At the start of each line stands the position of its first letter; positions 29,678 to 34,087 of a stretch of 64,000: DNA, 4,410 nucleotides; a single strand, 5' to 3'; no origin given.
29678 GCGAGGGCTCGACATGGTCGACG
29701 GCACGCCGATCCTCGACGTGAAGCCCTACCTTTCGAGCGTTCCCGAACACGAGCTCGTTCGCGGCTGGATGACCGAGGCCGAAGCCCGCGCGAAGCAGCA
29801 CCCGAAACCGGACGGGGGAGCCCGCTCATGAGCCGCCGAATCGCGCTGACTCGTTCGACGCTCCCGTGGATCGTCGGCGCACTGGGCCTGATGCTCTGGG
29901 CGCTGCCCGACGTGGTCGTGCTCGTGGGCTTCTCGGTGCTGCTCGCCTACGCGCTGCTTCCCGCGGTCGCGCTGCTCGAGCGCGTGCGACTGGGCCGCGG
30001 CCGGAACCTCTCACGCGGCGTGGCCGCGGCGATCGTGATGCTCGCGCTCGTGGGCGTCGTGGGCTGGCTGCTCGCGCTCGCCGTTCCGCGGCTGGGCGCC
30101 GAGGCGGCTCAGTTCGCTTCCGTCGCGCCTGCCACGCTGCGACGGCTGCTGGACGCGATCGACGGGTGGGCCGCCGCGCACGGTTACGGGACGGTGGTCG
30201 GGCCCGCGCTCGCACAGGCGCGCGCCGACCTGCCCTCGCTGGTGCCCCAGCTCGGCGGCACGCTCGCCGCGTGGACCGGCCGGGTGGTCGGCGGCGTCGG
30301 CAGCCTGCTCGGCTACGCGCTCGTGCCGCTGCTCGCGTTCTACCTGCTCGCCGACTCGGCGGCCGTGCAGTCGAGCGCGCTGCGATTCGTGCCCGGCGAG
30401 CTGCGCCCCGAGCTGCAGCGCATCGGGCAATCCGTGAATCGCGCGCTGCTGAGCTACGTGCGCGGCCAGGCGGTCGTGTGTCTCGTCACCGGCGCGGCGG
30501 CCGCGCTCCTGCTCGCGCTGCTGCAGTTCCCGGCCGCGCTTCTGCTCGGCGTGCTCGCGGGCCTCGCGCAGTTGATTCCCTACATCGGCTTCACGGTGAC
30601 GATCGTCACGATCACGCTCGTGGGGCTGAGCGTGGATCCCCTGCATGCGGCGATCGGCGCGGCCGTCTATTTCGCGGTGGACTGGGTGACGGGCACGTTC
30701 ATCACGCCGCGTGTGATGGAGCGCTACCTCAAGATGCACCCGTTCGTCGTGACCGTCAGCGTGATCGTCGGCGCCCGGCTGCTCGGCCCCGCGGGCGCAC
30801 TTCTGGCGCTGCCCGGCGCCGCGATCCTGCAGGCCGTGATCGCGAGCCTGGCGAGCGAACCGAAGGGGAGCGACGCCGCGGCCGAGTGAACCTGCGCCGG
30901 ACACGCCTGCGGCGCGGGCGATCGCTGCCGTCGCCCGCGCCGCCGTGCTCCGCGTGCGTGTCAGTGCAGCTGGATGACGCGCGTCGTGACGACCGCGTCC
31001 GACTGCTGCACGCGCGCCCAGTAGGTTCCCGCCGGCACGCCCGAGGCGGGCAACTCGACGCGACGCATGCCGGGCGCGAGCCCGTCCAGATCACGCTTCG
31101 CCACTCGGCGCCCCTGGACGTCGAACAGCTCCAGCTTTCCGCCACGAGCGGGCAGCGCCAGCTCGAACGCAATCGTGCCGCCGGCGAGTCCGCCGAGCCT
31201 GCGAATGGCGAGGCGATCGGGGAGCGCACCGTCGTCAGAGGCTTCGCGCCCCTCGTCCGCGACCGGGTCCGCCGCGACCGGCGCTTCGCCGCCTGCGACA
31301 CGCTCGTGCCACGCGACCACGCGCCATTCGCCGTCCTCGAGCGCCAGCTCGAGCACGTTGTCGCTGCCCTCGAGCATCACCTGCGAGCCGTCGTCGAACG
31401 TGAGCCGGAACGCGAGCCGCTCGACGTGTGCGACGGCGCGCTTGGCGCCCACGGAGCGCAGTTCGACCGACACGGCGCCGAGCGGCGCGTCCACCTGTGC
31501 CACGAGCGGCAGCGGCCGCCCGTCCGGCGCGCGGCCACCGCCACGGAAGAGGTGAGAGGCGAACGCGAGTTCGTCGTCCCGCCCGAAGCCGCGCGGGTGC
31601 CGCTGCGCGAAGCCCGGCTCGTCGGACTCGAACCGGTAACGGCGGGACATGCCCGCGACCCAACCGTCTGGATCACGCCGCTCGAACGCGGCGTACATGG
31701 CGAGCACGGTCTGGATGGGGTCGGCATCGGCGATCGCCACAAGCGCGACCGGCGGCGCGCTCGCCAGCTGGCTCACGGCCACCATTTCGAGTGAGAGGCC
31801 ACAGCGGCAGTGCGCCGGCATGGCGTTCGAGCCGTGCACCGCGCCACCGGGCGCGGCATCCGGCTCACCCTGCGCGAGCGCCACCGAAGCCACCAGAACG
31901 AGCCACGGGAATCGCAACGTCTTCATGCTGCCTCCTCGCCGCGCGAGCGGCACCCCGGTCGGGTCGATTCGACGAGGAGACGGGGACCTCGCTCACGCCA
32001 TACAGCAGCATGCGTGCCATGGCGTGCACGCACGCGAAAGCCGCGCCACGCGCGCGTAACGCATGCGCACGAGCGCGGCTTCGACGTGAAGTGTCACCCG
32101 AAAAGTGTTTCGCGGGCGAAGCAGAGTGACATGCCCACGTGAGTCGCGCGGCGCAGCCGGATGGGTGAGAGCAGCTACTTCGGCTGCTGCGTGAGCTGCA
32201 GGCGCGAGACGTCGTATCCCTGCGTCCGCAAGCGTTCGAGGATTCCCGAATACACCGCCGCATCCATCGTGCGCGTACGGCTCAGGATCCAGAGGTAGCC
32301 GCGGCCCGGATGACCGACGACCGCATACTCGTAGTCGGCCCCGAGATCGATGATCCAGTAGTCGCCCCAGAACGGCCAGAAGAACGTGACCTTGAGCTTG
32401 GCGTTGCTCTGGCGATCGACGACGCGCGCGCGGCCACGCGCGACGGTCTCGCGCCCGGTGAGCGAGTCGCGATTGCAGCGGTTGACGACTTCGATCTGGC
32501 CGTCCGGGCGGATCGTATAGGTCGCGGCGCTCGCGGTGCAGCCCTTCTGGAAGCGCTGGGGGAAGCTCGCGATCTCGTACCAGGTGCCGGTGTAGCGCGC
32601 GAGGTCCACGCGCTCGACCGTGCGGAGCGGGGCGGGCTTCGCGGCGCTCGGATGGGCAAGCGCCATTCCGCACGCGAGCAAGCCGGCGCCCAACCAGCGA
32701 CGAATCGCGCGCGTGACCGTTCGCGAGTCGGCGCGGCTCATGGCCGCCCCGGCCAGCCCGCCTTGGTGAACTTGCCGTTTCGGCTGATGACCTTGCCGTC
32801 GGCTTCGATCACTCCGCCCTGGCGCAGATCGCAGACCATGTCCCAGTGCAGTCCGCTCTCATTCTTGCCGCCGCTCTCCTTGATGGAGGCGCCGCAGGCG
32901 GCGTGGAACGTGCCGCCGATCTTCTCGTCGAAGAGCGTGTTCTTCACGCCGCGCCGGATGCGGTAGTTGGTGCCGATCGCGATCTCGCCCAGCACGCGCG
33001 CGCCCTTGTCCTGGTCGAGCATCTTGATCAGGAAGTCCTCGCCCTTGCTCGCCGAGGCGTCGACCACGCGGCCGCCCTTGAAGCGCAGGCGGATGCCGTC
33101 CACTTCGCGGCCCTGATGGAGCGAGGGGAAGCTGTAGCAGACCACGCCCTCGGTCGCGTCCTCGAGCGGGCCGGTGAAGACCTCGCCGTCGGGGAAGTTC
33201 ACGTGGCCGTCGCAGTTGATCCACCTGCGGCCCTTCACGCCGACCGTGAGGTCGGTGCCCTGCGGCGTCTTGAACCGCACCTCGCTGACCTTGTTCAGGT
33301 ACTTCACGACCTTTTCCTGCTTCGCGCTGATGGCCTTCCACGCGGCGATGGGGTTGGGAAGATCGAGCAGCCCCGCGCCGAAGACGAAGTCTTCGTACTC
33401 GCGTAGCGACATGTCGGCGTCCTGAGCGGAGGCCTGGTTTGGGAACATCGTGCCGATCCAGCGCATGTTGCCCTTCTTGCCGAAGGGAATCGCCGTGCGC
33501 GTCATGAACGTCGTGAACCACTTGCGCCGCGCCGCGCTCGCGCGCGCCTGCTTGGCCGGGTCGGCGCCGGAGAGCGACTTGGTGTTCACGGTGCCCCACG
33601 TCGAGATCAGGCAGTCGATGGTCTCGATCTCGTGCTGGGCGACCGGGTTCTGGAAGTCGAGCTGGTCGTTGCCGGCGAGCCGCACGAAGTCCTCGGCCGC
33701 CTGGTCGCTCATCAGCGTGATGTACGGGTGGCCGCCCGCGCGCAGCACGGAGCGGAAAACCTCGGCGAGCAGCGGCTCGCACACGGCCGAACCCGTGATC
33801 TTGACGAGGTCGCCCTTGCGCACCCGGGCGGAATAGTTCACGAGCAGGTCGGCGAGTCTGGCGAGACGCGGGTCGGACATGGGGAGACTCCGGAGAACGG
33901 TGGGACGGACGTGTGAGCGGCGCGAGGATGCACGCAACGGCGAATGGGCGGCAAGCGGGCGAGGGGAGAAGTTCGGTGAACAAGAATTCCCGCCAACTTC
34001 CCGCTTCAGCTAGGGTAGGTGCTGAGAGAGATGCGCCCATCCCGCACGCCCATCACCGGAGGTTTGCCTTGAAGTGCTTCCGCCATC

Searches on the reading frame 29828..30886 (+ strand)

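Call 69: search_protein_families(library=pfam, proteins=[window:29828-30886:+], max_evalue=0.0001)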
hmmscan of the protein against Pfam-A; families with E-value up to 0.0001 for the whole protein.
window:29828-30886:+ (353 aa): 1 family
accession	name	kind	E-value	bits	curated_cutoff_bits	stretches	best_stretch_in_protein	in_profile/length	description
PF01594.21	AI-2E_transport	-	6.7e-48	164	34.3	1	13-340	5-325/327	AI-2E family transporter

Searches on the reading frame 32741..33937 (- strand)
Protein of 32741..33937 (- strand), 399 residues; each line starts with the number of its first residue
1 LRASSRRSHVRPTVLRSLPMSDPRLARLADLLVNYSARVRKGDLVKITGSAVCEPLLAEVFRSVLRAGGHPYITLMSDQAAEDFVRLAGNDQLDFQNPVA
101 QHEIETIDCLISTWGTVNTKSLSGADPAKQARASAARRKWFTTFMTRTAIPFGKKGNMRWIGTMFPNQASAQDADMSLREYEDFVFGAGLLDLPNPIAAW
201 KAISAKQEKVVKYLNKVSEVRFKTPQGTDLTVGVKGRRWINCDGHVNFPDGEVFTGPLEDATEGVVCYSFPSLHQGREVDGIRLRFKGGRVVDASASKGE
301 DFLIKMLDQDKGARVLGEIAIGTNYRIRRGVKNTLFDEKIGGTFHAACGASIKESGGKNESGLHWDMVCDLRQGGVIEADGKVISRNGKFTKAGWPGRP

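Call 69: search_protein_families(library=pfam, proteins=[window:32741-33937:-], max_evalue=0.0001)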
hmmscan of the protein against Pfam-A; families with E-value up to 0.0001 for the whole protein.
window:32741-33937:- (399 aa): 1 family
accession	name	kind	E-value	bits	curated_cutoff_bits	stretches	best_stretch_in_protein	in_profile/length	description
PF02073.20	Peptidase_M29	-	4.6e-87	292.9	27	1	23-390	3-406/406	Thermophilic metalloprotease (M29)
